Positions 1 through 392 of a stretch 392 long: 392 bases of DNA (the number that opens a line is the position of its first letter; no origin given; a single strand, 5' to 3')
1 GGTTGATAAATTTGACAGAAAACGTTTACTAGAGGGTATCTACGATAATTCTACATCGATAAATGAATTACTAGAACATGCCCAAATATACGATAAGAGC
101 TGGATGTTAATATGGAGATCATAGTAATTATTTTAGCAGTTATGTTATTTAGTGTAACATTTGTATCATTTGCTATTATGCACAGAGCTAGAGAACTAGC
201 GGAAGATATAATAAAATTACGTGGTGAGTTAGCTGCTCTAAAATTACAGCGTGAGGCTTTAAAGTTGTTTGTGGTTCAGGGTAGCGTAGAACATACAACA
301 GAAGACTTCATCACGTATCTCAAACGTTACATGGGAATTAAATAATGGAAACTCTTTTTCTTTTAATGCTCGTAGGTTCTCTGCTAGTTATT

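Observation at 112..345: Unassigned 77-aa protein with an N-terminal membrane anchor and a coiled-coil-like tail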

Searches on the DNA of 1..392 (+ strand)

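Call 3: search_dna_similar(query=window:1-392:+, collection=phages, mode=near)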
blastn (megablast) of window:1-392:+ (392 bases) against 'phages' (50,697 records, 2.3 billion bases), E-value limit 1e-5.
Records with a match: 186; places in all: 189; records where one place covers at least 80% of the query: 143.
Best place of each record, by identity: >=99% 5; 95-99% 54; 90-95% 48; 80-90% 76; 60-80% 3.
By first word of the organism name: Escherichia 84; Salmonella 82; Phage 8; Bacteriophage 5; Shigella 2; Klebsiella 2; Listeria 1; Citrobacter 1; Escherchia 1.
By host as written in the record: - 36; Escherichia coli 26; Salmonella enterica 17; Salmonella sp. 10; Escherichia coli O157:H7 9; Salmonella enterica subsp. enterica serovar Enteritidis 6; Escherichia coli K-12 6; Salmonella enterica subsp. enterica serovar Infantis 6; and 37 more.
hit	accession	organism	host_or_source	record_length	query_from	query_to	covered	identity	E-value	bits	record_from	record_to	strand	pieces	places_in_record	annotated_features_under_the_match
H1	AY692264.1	Escherichia phage T5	-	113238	1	391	100%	99.0%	0e+0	701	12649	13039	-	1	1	hypothetical protein (x3)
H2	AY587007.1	Escherichia phage T5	-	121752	1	391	100%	99.0%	0e+0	701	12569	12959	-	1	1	ORF020 | ORF021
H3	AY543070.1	Escherichia phage T5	-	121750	1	391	100%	99.0%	0e+0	701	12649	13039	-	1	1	hypothetical protein (x3)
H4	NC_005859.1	Escherichia phage T5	Escherichia coli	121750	1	391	100%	99.0%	0e+0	701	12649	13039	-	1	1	hypothetical protein (x3)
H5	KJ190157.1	Escherichia phage vB_EcoS_FFH_1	Escherichia coli O157:H7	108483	1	391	100%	97.7%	0e+0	673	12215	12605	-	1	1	hypothetical protein (x3)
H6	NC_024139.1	Escherichia phage vB_EcoS_FFH_1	Escherichia coli O157:H7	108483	1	391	100%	97.7%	0e+0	673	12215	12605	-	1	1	hypothetical protein (x3)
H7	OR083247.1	Escherichia phage Bf23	Escherichia coli BW25113 strain K-12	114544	1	391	100%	97.7%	0e+0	673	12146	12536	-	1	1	hypothetical protein (x3)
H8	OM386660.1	Escherichia phage vB_EcoS_ESCO40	Escherichia coli DH5a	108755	1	391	100%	97.4%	0e+0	667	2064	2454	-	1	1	minor tail protein | hypothetical protein | putative membrane protein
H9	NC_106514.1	Escherichia phage vB_EcoS_ESCO40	Escherichia coli DH5a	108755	1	391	100%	97.4%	0e+0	667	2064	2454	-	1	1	minor tail protein | hypothetical protein (x2)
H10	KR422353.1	Escherichia phage phiAPCEc03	Escherichia coli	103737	1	391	100%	96.9%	0e+0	656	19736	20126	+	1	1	hypothetical protein (x3)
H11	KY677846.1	Escherichia phage phiLLS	Escherichia coli O157 EC-48 (63-Fv18-1)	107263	1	391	100%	96.9%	0e+0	656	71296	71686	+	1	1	minor tail protein | hypothetical protein (x2)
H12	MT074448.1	Salmonella phage oldekolle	Salmonella enterica subsp. enterica ...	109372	1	391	100%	96.9%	0e+0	656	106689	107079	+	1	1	putative membrane protein (x2) | hypothetical protein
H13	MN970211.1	Phage NBEco001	-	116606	1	391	100%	96.9%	0e+0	656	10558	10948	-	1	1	hypothetical protein (x3)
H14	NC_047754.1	Escherichia phage phiAPCEc03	Escherichia coli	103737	1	391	100%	96.9%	0e+0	656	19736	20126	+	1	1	hypothetical protein (x3)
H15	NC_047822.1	Escherichia phage phiLLS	Escherichia coli O157 EC-48 (63-Fv18-1)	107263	1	391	100%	96.9%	0e+0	656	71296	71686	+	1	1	minor tail protein | hypothetical protein (x2)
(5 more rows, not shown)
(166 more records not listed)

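Call 6: get_annotated_region(hit=H4, flank=8000)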
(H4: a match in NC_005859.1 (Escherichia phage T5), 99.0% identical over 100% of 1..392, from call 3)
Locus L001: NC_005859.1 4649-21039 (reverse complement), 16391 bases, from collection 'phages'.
description: Enterobacteria phage T5, complete genome.
organism: Escherichia phage T5 (NCBI taxid 2695836)
taxonomy: Viruses; Duplodnaviria; Heunggongvirae; Uroviricota; Caudoviricetes; Demerecviridae; Markadamsvirinae; Tequintavirus; Tequintavirus T5
host: Escherichia coli; source: -; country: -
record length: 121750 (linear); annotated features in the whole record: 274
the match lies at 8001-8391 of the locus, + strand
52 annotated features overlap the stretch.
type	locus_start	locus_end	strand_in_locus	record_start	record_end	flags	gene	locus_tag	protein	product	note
regulatory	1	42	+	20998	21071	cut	-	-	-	promoter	-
CDS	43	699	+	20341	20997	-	C1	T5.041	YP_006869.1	holin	lysis protein; contains single transmembrane domain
CDS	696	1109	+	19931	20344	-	lys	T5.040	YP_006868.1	endolysin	-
regulatory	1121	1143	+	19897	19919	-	-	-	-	terminator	putative rho-independent transcription terminator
CDS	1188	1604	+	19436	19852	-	-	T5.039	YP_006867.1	hypothetical protein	contains four transmembrane domains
regulatory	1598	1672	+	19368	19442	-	-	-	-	promoter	-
CDS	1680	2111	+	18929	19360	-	-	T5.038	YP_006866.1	hypothetical protein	-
CDS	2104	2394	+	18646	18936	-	-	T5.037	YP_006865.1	putative thioredoxin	identified by match to InterPro domains IPR006663 and IPR006662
regulatory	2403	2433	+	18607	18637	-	-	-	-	terminator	putative rho-independent transcription terminator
regulatory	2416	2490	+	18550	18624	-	-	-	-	promoter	-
CDS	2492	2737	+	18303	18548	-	-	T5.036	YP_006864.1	major head protein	-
CDS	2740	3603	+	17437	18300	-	-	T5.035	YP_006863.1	NinI-like serine-threonine phosphatase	identified by match to InterPro domain IPR004843 and InterPro family IPR006186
CDS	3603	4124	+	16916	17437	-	-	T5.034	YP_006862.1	phosphoesterase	identified by match to InterPro domain IPR004843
regulatory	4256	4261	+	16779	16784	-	-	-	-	promoter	promoter P-F 30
CDS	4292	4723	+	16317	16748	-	-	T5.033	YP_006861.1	hypothetical protein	-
CDS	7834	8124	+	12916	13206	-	-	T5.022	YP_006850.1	hypothetical protein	-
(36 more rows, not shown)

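Call 7: get_annotated_region(hit=H2, flank=3000)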
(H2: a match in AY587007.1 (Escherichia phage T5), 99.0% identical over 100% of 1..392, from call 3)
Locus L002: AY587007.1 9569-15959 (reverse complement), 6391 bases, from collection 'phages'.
description: Bacteriophage T5 strain ATCC 11303-B5, complete genome.
organism: Escherichia phage T5 (NCBI taxid 2695836)
taxonomy: Viruses; Duplodnaviria; Heunggongvirae; Uroviricota; Caudoviricetes; Demerecviridae; Markadamsvirinae; Tequintavirus; Tequintavirus T5
host: -; source: -; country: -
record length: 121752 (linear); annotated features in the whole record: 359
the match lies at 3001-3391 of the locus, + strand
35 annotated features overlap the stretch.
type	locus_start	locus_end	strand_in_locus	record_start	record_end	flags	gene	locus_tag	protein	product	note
CDS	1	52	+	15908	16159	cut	-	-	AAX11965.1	ORF028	-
CDS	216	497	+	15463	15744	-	-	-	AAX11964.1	ORF027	-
CDS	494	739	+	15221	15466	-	-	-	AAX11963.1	ORF026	-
CDS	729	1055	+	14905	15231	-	-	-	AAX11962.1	ORF025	-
regulatory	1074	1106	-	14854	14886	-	-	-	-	terminator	putative rho-independent terminator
regulatory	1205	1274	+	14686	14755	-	-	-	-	promoter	putative early promoter T5P7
CDS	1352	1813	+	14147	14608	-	-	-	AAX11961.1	ORF024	-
CDS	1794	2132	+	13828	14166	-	-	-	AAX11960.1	ORF023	-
regulatory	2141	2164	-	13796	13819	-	-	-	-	terminator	putative rho-independent terminator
regulatory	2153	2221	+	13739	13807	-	-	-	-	promoter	putative early promoter T5P6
CDS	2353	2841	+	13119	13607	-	-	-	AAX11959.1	ORF022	-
CDS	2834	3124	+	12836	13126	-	-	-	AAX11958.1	ORF021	-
CDS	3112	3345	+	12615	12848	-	-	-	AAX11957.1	ORF020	-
CDS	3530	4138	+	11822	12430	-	-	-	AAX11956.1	ORF019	-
repeat_region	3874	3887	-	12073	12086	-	-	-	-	-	direct repeat D copy 10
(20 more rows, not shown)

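Call 70: search_rna_families(source=window, threshold=evalue, max_evalue=1)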
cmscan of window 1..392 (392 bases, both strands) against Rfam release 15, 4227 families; matches with E-value up to 1: 0.
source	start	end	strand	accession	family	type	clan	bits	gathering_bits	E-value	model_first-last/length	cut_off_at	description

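Call 84: search_dna_similar(query=L032:1050-1150:+, collection=phages, mode=near, max_rows=60)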
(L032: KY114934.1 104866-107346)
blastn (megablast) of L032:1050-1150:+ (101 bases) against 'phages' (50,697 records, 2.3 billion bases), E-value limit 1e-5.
Records with a match: 226; places in all: 229; records where one place covers at least 80% of the query: 19.
Best place of each record, by identity: >=99% 101; 95-99% 81; 90-95% 42; 80-90% 2.
By first word of the organism name: Salmonella 127; Escherichia 81; Phage 8; Shigella 4; Klebsiella 2; Citrobacter 2; Escherchia 1; Listeria 1.
By host as written in the record: Escherichia coli 35; - 22; Salmonella enterica 20; Salmonella enterica subsp. enterica serovar Enteritidis 11; Salmonella enterica subsp. enterica serovar Enteritidis PT1 11; Salmonella enterica subsp. enterica 10; Salmonella sp. 10; Salmonella enterica subsp. enterica serovar Typhimurium 8; and 50 more.
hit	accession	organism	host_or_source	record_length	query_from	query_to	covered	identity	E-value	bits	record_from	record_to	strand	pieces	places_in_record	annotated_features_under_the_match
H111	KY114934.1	Salmonella phage SP01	Salmonella enterica subsp. enterica ...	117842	1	101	100%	100.0%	6e-46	187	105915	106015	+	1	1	hypothetical protein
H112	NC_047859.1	Salmonella phage SP01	Salmonella enterica subsp. enterica ...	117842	1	101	100%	100.0%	6e-46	187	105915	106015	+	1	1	hypothetical protein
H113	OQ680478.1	Salmonella phage phA11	Salmonella enterica subsp. enterica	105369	1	101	100%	99.0%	3e-44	182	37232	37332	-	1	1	hypothetical protein (x2)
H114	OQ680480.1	Salmonella phage phC11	Salmonella enterica subsp. enterica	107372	1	101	100%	99.0%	3e-44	182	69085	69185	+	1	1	hypothetical protein (x2)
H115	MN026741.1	Salmonella phage Th1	Salmonella enterica subsp. enterica ...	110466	1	101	100%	98.2%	2e-21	192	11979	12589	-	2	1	hypothetical protein (x2)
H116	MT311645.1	Salmonella phage vB_Sen-E22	Salmonella enterica subsp. enterica ...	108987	1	101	100%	98.2%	2e-21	192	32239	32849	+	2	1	hypothetical protein (x4)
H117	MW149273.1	Salmonella phage vB_SalS_ABTNLsp4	Salmonella enterica CVCC 503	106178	1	101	100%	98.2%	2e-21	192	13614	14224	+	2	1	hypothetical protein (x3) | membrane protein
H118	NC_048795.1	Salmonella phage Th1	Salmonella enterica subsp. enterica ...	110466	1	101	100%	98.2%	2e-21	192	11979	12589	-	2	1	hypothetical protein (x2)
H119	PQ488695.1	Salmonella phage SaI_NFG_5581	Salmonella enterica subsp. enterica ...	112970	1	101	100%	98.2%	2e-21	192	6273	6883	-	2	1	hypothetical protein (x4)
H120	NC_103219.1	Salmonella phage vB_SalS_ABTNLsp4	Salmonella enterica CVCC 503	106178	1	101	100%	98.2%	2e-21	192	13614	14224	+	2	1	hypothetical protein (x3) | membrane protein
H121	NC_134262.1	Salmonella phage vB_Sen-E22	Salmonella enterica subsp. enterica ...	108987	1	101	100%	98.2%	2e-21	192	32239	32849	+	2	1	hypothetical protein (x4)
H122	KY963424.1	Shigella phage SSP1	Shigella sonnei IB 707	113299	1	101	100%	97.3%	2e-21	187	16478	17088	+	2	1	hypothetical protein (x3) | membrane protein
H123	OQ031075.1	Klebsiella phage KPP2018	Klebsiella pneumoniae KCTC 2242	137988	1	101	100%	97.3%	2e-21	187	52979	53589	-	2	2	hypothetical protein (x3) | putative membrane protein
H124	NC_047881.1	Shigella phage SSP1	Shigella sonnei IB 707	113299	1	101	100%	97.3%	2e-21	187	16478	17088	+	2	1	hypothetical protein (x3) | membrane protein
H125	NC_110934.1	Klebsiella phage KPP2018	Klebsiella pneumoniae KCTC 2242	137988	1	101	100%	97.3%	2e-21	187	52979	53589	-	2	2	hypothetical protein (x4)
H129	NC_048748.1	Escherichia phage vB_EcoS_HdH2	Escherichia coli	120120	1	84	83%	88.1%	7e-20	100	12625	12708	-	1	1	hypothetical protein (x2)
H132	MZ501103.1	Escherichia phage SelmaRatti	Escherichia coli K-12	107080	1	58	57%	100.0%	4e-22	108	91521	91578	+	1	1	hypothetical protein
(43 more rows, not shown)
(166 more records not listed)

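Call 85: get_annotated_region(hit=H129, flank=1000)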
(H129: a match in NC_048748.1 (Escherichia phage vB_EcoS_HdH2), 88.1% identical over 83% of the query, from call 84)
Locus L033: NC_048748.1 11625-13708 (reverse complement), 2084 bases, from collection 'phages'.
description: Escherichia phage vB_EcoS_HdH2, complete genome.
organism: Escherichia phage vB_EcoS_HdH2 (NCBI taxid 2508174)
taxonomy: Viruses; Duplodnaviria; Heunggongvirae; Uroviricota; Caudoviricetes; Demerecviridae; Markadamsvirinae; Tequintavirus; Tequintavirus HdH2
host: Escherichia coli; source: chicken dung; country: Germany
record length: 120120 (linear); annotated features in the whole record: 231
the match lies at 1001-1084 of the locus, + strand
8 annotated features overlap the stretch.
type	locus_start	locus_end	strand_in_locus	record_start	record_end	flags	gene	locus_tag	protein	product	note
CDS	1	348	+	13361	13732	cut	-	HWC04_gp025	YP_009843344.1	hypothetical protein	similar to hypothetical protein CPT_Shivani25 [Salmonella phage Shivani] and hypothetical protein SLUR09_00020 ...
CDS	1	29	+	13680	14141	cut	-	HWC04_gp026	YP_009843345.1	hypothetical protein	identical to hypothetical protein T5.026 [Escherichia virus T5]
regulatory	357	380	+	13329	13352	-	-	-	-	terminator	putative transcriptional terminator, -14.30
CDS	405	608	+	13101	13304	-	-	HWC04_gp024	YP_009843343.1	hypothetical protein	similar to hypothetical protein APCEc03_045 [Escherichia phage APCEc03] and hypothetical protein DT5712_000018 ...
CDS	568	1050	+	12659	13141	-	-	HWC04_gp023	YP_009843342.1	hypothetical protein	similar to hypothetical protein APCEc03_046 [Escherichia phage APCEc03] and ORF022 [Escherichia virus T5]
CDS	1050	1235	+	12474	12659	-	-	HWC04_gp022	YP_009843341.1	hypothetical protein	similar to hypothetical protein [Escherichia phage vB_EcoS_FFH1] and hypothetical protein [Escherichia virus AKFV33]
CDS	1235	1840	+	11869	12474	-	-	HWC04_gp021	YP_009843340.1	hypothetical protein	similar to hypothetical protein SPC35_0018 [Salmonella virus SPC35] and hypothetical protein DT57C_000015 [Escherichia ...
CDS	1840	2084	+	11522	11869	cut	-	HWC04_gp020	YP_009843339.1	hypothetical protein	similar to hypothetical protein DT57C_000014 [Escherichia virus DT57C]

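Call 86: get_annotated_region(hit=H132, flank=1000)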
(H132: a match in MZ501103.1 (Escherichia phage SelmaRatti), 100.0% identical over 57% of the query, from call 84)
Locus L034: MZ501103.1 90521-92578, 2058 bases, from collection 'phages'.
description: Escherichia phage SelmaRatti, complete genome.
organism: Escherichia phage SelmaRatti (NCBI taxid 2852006)
taxonomy: Viruses; Duplodnaviria; Heunggongvirae; Uroviricota; Caudoviricetes; Demerecviridae; Markadamsvirinae; Tequintavirus
host: Escherichia coli K-12; source: sewage plant inflow; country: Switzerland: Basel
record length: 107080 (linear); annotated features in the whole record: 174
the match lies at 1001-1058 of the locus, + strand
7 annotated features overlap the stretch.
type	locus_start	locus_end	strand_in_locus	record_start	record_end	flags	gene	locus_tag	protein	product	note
CDS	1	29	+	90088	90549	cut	-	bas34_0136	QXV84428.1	hypothetical protein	-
CDS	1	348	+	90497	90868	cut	-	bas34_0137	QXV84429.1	hypothetical protein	-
CDS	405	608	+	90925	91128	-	-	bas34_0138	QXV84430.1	hypothetical protein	-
CDS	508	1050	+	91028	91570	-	-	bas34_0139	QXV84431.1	hypothetical protein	-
CDS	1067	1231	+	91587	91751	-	-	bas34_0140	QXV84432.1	hypothetical protein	-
CDS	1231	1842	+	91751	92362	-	-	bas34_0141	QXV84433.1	hypothetical protein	-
CDS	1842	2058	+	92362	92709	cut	-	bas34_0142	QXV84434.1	hypothetical protein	-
